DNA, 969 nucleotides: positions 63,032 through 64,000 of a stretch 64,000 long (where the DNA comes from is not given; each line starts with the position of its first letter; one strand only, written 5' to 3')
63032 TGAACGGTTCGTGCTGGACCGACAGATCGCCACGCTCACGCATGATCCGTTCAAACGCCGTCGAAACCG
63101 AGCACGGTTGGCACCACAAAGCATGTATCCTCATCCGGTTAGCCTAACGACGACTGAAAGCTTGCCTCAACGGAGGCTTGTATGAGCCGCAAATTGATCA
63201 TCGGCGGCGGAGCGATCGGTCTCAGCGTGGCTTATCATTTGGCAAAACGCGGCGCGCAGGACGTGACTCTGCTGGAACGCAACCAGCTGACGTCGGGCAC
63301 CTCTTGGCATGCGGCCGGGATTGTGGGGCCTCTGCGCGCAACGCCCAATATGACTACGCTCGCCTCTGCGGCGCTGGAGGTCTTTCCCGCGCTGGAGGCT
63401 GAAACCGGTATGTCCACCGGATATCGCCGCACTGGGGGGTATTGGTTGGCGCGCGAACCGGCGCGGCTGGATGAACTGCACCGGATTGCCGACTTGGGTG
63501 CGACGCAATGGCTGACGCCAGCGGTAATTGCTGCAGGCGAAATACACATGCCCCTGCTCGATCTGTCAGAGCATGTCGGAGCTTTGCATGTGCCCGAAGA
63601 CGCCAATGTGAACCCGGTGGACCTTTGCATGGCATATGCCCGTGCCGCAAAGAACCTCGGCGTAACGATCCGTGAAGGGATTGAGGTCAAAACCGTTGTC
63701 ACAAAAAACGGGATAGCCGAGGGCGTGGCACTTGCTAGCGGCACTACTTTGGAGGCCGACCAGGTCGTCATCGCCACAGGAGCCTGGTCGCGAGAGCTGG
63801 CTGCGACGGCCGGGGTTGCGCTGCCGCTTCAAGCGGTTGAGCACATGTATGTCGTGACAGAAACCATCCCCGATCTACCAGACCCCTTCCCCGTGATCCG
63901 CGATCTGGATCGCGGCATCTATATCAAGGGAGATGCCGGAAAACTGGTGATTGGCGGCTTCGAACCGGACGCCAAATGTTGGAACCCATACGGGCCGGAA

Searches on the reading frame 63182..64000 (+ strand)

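Call 6: search_protein_families(library=ncbifam, proteins=[window:63182-64000:+], max_evalue=0.00001)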
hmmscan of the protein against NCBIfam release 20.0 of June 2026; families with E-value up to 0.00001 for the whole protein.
window:63182-64000:+ (273 aa): 29 families (the best 25 are shown)
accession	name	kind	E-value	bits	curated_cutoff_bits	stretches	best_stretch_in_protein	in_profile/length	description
TIGR02352.1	thiamin_ThiO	equivalog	4.3e-36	124.7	250.8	1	5-221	2-220/351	glycine oxidase ThiO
NF001933.0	PRK00711.1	subfamily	3.3e-20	72.5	383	1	55-226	106-279/429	D-amino acid dehydrogenase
TIGR03364.1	HpnW_proposed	hypoth_equivalog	1.6e-19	70.3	285.1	1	5-219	4-213/365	TIGR03364 family FAD-dependent oxidoreductase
TIGR01373.1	soxB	subfamily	2.5e-19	69.4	529.45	1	5-259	34-295/407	sarcosine oxidase subunit beta family protein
TIGR03197.1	MnmC_Cterm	equivalog_domain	1.1e-14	54.4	174.2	1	5-212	3-212/400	FAD-dependent 5-carboxymethylaminomethyl-2-thiouridine(34) oxidoreductase MnmC1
NF002480.1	PRK01747.1-1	equivalog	2e-14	52.9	540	1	4-219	251-466/645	bifunctional tRNA (5-methylaminomethyl-2-thiouridine)(34)-methyltransferase MnmC2/FAD-dependent 5-carboxymethylaminomethyl-2-thiouridine(34)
NF008425.0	PRK11259.1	equivalog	4.7e-14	52.1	257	1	5-218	8-218/377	N-methyl-L-tryptophan oxidase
TIGR01377.1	soxA_mon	subfamily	5.2e-12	45.2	479.65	1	5-221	4-218/381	amino oxidase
TIGR03377.1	glycerol3P_GlpA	equivalog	1.3e-11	43.8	552.8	1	132-218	129-219/530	anaerobic glycerol-3-phosphate dehydrogenase subunit GlpA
NF033460.1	glycerol3P_ox_II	equivalog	2.2e-11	43.5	460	1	5-212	5-217/361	type 2 glycerol-3-phosphate oxidase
NF009074.0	PRK12409.1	equivalog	4.1e-11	42.7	494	0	57-219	107-274/410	D-amino acid dehydrogenase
NF045637.1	carotdesatCrtDProt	equivalog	7.9e-11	41.2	580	0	148-199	224-275/485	1-hydroxycarotenoid 3,4-desaturase CrtD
NF008726.1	PRK11728.1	equivalog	2.6e-10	39.7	299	1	5-219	4-218/389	L-2-hydroxyglutarate oxidase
NF050086.1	pipecolate_AmaA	exception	1.2e-09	37.3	600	0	5-48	29-71/425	L-pipecolate oxidase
NF040813.1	pro_dh_Thprot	equivalog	3e-09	36.4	600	0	5-52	3-48/362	D-proline dehydrogenase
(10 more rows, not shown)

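Call 7: search_protein_families(library=pfam, proteins=[window:63182-64000:+], max_evalue=0.00001)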
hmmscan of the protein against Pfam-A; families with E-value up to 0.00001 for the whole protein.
window:63182-64000:+ (273 aa): 9 families
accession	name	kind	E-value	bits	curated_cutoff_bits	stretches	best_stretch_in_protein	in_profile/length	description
PF01266.30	DAO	-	2.8e-58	198.6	27.9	1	5-265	3-274/353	FAD dependent oxidoreductase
PF07992.20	Pyr_redox_2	-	7.3e-12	45.7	26.1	0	150-214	187-251/291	Pyridine nucleotide-disulphide oxidoreductase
PF13738.12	Pyr_redox_3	-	3.1e-09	37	30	0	5-37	1-33/305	Pyridine nucleotide-disulphide oxidoreductase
PF00890.30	FAD_binding_2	-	1.6e-08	34.6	20.4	1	5-208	3-211/414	FAD binding domain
PF03486.20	HI0933_like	-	1.1e-07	32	50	0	148-204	111-167/244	HI0933-like protein Rossmann domain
PF13454.12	NAD_binding_9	-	4.5e-07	30.4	21.8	0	6-44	2-43/155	FAD-NAD(P)-binding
PF01593.30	Amino_oxidase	-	6.9e-07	29.3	19.8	0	105-202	166-257/443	Flavin containing amine oxidoreductase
PF13450.12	NAD_binding_8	-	7.5e-07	29.8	21.9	1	6-40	1-34/68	NAD(P)-binding Rossmann-like domain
PF00070.33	Pyr_redox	-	8.9e-06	26.6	22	0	5-34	3-31/82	Pyridine nucleotide-disulphide oxidoreductase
